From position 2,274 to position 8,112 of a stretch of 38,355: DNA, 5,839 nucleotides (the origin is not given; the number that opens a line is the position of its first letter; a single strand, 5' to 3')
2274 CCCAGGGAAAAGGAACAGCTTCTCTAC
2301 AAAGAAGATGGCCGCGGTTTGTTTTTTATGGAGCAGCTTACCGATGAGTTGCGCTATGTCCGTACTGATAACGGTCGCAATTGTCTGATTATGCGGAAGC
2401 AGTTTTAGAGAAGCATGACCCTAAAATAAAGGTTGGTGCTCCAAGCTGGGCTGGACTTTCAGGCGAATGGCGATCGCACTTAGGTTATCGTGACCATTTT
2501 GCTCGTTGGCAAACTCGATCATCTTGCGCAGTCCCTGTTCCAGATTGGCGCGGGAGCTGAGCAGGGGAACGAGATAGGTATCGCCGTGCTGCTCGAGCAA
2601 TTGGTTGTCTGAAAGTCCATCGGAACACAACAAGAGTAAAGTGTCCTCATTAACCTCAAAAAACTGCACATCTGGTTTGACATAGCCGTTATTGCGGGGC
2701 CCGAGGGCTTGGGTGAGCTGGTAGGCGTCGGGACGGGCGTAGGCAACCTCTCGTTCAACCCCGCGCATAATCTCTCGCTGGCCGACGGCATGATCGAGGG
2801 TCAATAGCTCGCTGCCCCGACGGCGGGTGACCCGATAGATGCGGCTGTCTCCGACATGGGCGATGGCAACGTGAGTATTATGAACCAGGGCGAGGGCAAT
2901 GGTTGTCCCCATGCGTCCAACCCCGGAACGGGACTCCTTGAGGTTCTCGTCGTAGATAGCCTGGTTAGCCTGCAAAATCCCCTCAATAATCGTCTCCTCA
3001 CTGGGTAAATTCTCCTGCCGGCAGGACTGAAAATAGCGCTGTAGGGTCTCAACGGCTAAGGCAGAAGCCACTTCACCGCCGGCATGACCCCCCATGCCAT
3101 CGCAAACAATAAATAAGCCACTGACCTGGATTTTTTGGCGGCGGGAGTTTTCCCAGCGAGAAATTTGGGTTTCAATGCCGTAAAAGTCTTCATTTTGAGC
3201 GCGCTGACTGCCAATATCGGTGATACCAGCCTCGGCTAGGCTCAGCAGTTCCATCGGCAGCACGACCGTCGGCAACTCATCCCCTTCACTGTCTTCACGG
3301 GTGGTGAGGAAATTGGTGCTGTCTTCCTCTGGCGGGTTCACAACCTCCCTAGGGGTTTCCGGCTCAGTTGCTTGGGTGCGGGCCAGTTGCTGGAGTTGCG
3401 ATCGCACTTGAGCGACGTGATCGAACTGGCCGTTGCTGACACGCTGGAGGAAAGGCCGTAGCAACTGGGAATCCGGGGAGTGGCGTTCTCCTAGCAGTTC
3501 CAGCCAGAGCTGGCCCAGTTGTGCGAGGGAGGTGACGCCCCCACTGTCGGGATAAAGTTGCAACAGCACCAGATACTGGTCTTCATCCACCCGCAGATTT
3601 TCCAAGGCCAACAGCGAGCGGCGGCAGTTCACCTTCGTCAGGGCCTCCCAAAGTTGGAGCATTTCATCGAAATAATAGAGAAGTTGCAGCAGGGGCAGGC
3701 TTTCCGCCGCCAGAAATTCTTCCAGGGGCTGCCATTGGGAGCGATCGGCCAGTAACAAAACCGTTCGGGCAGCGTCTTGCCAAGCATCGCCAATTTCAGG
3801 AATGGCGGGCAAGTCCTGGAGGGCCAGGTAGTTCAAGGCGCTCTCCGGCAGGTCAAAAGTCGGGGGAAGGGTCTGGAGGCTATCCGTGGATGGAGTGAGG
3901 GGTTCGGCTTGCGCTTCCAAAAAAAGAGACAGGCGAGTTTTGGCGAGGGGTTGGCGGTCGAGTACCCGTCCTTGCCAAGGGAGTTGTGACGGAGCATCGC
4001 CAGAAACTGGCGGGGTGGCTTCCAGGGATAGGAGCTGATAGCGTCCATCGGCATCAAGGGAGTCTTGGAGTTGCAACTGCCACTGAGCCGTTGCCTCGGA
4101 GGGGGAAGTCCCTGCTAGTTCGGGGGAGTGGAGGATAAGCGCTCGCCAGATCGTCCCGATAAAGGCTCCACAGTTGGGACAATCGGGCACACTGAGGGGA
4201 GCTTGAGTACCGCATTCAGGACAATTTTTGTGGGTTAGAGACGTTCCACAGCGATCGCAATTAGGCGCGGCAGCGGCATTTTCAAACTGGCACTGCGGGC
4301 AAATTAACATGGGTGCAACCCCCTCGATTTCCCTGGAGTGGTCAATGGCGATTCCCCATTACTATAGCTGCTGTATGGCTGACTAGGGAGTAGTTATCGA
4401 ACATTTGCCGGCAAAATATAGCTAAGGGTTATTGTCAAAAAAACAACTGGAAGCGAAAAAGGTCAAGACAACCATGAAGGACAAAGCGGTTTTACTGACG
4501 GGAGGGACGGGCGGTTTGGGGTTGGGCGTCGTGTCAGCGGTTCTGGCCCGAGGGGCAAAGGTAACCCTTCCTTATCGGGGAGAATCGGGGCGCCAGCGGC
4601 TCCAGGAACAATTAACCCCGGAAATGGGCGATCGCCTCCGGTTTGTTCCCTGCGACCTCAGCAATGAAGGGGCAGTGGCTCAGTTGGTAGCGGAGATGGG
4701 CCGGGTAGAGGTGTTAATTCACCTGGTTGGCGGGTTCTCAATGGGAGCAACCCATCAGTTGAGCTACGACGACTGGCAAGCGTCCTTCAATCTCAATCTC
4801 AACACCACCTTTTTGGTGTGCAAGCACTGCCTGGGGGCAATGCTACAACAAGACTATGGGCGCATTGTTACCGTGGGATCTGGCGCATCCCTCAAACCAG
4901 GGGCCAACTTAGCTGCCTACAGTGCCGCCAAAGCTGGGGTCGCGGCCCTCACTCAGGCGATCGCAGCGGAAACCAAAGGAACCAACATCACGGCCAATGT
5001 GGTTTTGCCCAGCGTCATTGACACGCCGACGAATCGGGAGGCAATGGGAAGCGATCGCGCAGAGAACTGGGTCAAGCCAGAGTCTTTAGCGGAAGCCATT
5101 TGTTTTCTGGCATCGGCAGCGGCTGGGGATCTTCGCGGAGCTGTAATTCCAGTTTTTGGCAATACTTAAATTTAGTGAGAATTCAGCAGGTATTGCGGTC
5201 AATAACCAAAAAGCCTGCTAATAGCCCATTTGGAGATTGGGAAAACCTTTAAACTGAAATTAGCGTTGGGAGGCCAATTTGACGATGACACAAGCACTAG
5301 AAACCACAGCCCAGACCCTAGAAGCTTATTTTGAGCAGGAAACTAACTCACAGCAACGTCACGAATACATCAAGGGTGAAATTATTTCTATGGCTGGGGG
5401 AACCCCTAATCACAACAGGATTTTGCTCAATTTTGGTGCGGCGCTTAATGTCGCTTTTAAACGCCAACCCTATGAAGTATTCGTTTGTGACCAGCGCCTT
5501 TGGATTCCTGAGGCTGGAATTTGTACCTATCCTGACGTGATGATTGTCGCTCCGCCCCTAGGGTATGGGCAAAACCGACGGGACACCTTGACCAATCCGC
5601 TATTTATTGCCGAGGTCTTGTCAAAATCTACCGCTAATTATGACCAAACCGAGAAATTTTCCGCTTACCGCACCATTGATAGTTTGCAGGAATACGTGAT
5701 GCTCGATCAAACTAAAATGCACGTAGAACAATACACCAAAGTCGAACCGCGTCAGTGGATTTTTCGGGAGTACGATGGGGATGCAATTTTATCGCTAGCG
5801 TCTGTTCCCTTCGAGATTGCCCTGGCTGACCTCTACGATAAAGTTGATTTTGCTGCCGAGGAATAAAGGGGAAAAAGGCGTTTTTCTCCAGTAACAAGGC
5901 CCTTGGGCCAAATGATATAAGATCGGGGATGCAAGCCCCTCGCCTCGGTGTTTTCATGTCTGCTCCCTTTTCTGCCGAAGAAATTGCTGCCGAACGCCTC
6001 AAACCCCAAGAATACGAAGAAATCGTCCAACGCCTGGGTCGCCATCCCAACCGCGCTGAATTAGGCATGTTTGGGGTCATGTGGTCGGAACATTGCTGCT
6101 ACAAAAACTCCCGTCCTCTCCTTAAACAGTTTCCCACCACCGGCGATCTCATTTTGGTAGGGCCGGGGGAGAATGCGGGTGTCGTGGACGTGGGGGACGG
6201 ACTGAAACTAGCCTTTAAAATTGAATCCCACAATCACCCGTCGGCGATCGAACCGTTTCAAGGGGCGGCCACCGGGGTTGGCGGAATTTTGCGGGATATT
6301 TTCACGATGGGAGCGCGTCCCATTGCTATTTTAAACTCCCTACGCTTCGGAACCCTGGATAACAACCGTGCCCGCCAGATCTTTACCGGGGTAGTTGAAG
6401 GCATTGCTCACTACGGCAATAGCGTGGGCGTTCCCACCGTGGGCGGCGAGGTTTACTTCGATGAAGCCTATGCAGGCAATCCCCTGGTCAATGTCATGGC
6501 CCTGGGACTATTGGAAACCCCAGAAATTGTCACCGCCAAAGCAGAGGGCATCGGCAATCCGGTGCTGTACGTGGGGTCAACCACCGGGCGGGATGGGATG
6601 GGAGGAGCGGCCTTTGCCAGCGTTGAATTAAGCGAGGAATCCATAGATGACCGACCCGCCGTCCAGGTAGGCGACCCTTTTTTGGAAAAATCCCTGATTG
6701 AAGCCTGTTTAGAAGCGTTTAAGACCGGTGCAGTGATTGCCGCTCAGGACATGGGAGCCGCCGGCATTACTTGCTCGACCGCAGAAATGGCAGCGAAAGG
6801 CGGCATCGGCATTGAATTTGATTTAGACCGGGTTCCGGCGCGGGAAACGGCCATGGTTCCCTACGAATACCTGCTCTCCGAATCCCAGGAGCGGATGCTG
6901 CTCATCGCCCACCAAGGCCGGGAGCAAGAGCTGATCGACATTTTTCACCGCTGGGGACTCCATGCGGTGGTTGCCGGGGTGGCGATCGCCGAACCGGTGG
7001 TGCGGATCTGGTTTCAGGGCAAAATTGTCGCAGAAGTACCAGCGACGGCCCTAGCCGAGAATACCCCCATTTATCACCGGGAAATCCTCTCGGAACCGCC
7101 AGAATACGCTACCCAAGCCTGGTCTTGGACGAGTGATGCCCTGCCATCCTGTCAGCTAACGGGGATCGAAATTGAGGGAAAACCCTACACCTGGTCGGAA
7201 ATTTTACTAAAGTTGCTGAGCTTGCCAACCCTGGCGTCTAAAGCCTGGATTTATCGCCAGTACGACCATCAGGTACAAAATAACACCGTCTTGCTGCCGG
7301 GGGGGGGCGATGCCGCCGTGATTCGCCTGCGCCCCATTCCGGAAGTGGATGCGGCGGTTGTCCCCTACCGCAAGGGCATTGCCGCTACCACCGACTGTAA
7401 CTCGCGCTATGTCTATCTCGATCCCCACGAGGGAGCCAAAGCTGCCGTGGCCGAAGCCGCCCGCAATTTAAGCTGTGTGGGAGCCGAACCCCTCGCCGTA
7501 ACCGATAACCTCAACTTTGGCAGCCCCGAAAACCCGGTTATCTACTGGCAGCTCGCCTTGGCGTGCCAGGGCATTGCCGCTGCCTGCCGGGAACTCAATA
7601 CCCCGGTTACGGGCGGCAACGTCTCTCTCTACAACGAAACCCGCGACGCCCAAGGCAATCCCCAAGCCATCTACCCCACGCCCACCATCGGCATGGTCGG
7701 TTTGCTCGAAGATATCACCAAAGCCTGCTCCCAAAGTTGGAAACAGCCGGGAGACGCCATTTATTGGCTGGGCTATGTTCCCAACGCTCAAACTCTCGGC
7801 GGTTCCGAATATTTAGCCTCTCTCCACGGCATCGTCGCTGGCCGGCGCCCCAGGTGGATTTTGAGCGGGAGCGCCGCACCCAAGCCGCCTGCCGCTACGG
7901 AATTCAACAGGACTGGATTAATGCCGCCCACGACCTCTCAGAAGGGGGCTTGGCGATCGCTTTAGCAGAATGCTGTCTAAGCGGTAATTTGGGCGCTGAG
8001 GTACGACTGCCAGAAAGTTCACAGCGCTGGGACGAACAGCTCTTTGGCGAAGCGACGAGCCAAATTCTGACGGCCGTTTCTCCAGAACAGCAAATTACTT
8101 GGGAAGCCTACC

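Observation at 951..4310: Partner-switching triad whose STAS domain is fused to a polysaccharide-priming sugar transferase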

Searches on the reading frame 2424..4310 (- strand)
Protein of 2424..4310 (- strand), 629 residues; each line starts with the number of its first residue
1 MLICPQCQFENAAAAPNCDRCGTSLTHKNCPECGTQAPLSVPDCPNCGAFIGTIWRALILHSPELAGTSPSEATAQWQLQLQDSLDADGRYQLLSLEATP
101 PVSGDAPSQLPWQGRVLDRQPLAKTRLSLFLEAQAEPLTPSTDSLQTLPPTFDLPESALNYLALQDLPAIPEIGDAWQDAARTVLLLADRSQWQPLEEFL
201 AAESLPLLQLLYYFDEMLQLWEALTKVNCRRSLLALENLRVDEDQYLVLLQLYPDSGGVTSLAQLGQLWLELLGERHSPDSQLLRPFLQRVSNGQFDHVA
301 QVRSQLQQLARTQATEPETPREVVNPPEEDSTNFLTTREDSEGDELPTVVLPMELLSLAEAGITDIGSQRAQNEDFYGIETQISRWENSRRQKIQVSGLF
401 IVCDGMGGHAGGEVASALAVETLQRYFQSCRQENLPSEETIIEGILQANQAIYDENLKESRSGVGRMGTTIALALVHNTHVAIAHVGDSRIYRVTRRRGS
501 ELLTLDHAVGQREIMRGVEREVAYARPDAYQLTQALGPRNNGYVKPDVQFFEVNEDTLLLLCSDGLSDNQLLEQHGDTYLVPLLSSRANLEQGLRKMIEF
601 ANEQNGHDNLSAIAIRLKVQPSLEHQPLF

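Call 4: search_protein_families(library=pfam, proteins=[window:2424-4310:-], max_evalue=0.01)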
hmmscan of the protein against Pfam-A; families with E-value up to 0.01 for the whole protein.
window:2424-4310:- (629 aa): 5 families
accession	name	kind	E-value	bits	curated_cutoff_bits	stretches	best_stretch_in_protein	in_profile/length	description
PF13672.11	PP2C_2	-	6.7e-15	55.6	24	1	399-578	27-176/209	Protein phosphatase 2C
PF00481.26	PP2C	-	1.2e-08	35.4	20.3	1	392-510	29-143/255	Protein phosphatase 2C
PF12773.13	DZR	-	1.8e-08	34.9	27.3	1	4-48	1-45/45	Double zinc ribbon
PF13240.11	Zn_Ribbon_1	-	8.5e-05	22.7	25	1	30-49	2-21/23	zinc-ribbon domain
PF07228.17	SpoIIE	-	0.00048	20.6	25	0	544-617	111-191/192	Stage II sporulation protein E (SpoIIE)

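Call 5: search_protein_families(library=ncbifam, proteins=[window:2424-4310:-], max_evalue=0.01)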
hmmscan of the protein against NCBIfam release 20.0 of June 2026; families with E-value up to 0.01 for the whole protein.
window:2424-4310:- (629 aa): 2 families
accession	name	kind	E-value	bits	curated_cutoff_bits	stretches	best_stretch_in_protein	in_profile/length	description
NF011149.0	PRK14559.1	equivalog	9.1e-235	781.3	374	1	1-625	1-639/642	serine/threonine phosphatase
NF033484.1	Stp1_PP2C_phos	equivalog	7.9e-50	169.5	230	1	364-615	2-231/232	Stp1/IreP family PP2C-type Ser/Thr phosphatase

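Call 41: find_related_loci(query=window:2424-4310:-, collection=genome_contigs, flank=6000)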
Query window:2424-4310:- (629 aa) in genome_contigs; peptide patterns used: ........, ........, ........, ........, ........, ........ (x = any residue, [..] = any of these).
214 stretches matched a pattern; 162 encode a relative of the query (tblastn E <= 1e-3); the best 80 are kept; 80 distinct loci.
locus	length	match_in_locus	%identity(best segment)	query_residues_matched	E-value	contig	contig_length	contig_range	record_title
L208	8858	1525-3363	51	1-626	0e+0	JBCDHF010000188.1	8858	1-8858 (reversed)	MAG: Cyanobacteria bacterium P01_H01_bin.15 k141_1124176_length_8858_cov_8.0000, whole genome shotgun sequence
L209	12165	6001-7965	45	1-625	1e-176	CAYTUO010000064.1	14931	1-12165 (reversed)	MAG TPA_asm: uncultured Pleurocapsa sp. isolate binchicken_co274_59 genome assembly, contig: NODE_10124_length_14931_cov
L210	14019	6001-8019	45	1-625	2e-174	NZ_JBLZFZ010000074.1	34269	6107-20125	Pantanalinema rosaneae CENA516 NODE_180_length_34331_cov_259.862586, whole genome shotgun sequence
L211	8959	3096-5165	43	1-624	6e-174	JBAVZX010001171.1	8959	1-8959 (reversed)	MAG: Phormidium sp. isolate MFD04603_ilm_asm_bin3 k127_89185, whole genome shotgun sequence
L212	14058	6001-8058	43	1-624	2e-173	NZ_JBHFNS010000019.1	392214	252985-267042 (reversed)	Floridaenema fluviatile BLCC-F154 k141_3035, whole genome shotgun sequence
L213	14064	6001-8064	44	1-624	3e-173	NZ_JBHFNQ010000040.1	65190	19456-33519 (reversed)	Floridaenema aerugineum BLCC-F46 bin1.fa-40, whole genome shotgun sequence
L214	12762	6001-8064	44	1-624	1e-171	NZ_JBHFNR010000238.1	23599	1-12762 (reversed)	Floridaenema flaviceps BLCC-F50 bin2.fa-238, whole genome shotgun sequence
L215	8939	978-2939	46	1-623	2e-170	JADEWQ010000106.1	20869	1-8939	Pleurocapsales cyanobacterium LEGE 06147 NODE_275_length_, whole genome shotgun sequence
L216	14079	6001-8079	43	1-624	7e-170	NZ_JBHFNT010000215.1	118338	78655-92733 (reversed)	Floridaenema evergladense BLCC-F167 bin1.fa-215, whole genome shotgun sequence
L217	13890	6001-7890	45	1-625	8e-168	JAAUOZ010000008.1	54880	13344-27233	MAG: Leptolyngbyaceae cyanobacterium CSU_1_3 NODE_85_length_54880_cov_2.78122, whole genome shotgun sequence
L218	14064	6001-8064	43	1-625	5e-167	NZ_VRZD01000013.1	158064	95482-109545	MAG: Pantanalinema sp. GBBB05 NODE_38_length_158064_cov_7.380424, whole genome shotgun sequence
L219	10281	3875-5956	42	1-624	1e-166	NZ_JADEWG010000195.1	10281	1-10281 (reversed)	[Phormidium] sp. LEGE 05292 NODE_195_length_10281_cov_19.3366, whole genome shotgun sequence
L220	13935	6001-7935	46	1-623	4e-168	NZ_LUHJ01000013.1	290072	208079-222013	Anabaena sp. 4-3 contig015, whole genome shotgun sequence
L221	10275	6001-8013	45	1-627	2e-165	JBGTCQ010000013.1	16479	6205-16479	MAG: Chroococcidiopsidaceae cyanobacterium isolate JTS-RE123 k141_4702665, whole genome shotgun sequence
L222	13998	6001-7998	44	1-624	5e-163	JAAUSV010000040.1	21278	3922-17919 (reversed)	MAG: Leptolyngbyaceae cyanobacterium SL_7_1 NODE_542_length_21278_cov_3.277576, whole genome shotgun sequence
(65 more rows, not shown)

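Call 74: search_solved_structures(query=window:2424-4310:-, max_evalue=0.001)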
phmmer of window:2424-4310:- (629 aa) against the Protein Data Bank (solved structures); distinct sequences matched with E-value up to 0.001: 17.
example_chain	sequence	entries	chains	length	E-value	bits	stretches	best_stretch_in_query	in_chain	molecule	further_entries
5iti_A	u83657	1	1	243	7.7e-25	90.8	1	361-615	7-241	Protein serin-threonin phosphatase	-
2j82_A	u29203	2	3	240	8.7e-25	90.6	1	361-615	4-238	PROTEIN SERINE-THREONINE PHOSPHATASE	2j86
2xzv_A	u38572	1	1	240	1.1e-23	87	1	361-615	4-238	PROTEIN SERIN-THREONIN PHOSPHATASE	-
2y09_A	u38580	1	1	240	1.1e-23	86.9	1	361-615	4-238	PROTEIN SERIN-THREONIN PHOSPHATASE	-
5d2u_A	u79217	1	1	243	1.9e-23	86.2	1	361-615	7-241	Protein serin-threonin phosphatase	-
5f1m_A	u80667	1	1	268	7.4e-21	77.6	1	353-613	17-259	Phosphorylated protein phosphatase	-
6ihu_A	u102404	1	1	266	7.4e-21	77.6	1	363-613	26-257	Phosphorylated protein phosphatase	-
2pk0_A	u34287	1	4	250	2.4e-20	75.9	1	363-615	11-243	Serine/threonine protein phosphatase Stp1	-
6ihl_A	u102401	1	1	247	3.4e-20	75.5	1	363-613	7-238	Phosphorylated protein phosphatase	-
6ihw_A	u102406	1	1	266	3.6e-20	75.4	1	363-613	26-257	Phosphorylated protein phosphatase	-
6ihr_A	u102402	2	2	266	3.7e-20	75.3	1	363-613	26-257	Phosphorylated protein phosphatase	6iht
6ihs_A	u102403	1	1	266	3.7e-20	75.3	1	363-613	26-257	Phosphorylated protein phosphatase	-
6ihv_A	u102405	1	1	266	3.7e-20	75.3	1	363-613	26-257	Phosphorylated protein phosphatase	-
6jkv_A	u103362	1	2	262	6.7e-16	61.3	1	396-614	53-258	PppA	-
2jfr_A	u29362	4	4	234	2.2e-13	52.9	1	396-616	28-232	SER-THR PHOSPHATASE MSPP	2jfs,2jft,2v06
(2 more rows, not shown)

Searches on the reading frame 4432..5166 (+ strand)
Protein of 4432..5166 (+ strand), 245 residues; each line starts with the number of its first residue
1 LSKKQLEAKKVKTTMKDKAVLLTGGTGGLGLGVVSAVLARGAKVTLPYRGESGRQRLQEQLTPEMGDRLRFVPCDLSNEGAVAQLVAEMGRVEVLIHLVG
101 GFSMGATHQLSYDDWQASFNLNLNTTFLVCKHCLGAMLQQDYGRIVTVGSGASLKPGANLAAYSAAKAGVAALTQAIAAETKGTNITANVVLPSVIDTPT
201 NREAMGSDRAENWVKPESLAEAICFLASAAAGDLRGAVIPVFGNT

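Call 4: search_protein_families(library=pfam, proteins=[window:4432-5166:+], max_evalue=0.01)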
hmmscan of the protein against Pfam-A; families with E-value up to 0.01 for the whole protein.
window:4432-5166:+ (245 aa): 7 families
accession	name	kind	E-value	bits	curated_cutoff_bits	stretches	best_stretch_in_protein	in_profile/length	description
PF00106.31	adh_short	-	1.8e-43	148.8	26.6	1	18-203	1-189/195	short chain dehydrogenase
PF13561.12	adh_short_C2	-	6.3e-37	127.8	27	1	28-241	7-231/236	Enoyl-(Acyl carrier protein) reductase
PF08659.16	KR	-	9.2e-12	45.7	22.6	1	20-179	3-165/180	KR domain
PF01370.27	Epimerase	-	6.6e-10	39.2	20.9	1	20-187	1-165/240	NAD dependent epimerase/dehydratase family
PF23441.1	SDR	-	6.6e-06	26.1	27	1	16-209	6-206/258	SDR-like rossmann domain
PF13460.12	NAD_binding_10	-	2.5e-05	24.7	27.2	1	24-161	1-111/184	NAD(P)H-binding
PF16363.11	GDP_Man_Dehyd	-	0.00038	20.5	27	1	21-98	1-82/332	GDP-mannose 4,6 dehydratase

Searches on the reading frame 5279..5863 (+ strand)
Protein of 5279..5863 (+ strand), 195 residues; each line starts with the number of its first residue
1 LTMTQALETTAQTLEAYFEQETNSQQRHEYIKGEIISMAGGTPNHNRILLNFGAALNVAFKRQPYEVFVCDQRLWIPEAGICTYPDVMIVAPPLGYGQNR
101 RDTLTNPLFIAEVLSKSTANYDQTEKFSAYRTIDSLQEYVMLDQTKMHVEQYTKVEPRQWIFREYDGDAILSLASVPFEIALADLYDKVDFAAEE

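Call 4: search_protein_families(library=pfam, proteins=[window:5279-5863:+], max_evalue=0.01)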
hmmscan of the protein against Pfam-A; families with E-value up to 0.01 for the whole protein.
window:5279-5863:+ (195 aa): 1 family
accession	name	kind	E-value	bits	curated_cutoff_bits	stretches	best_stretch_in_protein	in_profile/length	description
PF05685.18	Uma2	-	3.7e-31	108.4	27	1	15-182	2-169/172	Putative restriction endonuclease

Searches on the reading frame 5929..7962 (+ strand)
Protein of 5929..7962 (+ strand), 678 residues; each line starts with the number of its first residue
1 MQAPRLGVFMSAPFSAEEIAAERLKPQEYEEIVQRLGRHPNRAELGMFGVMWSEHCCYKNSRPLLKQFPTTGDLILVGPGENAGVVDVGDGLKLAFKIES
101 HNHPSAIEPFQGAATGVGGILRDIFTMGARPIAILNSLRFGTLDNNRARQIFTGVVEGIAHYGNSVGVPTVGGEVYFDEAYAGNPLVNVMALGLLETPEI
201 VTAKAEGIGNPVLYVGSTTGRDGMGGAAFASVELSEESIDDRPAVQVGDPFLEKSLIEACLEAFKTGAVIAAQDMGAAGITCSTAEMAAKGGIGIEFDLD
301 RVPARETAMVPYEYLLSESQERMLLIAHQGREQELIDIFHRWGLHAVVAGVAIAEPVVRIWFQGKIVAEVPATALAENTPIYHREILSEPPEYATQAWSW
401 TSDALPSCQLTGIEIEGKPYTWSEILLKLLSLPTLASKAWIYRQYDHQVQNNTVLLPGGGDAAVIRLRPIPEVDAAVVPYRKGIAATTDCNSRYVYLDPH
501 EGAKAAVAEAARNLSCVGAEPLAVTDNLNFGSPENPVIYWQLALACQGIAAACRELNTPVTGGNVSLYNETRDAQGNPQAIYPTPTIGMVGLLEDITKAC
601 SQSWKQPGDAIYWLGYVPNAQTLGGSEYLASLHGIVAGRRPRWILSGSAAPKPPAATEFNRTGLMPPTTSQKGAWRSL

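Call 12: search_protein_families(library=pfam, proteins=[window:5929-7962:+], max_evalue=0.001)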
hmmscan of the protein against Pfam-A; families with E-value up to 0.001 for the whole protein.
window:5929-7962:+ (678 aa): 3 families
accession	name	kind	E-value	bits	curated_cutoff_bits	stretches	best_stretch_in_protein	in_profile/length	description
PF00586.29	AIRS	-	3.9e-56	188.7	24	2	80-194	1-111/112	AIR synthase related protein, N-terminal domain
PF02769.27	AIRS_C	-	3e-37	128.6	23.1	1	208-360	2-153/156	AIR synthase related protein, C-terminal domain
PF18072.6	FGAR-AT_linker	-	2e-13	51.1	26.6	1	24-59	12-50/50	Formylglycinamide ribonucleotide amidotransferase linker domain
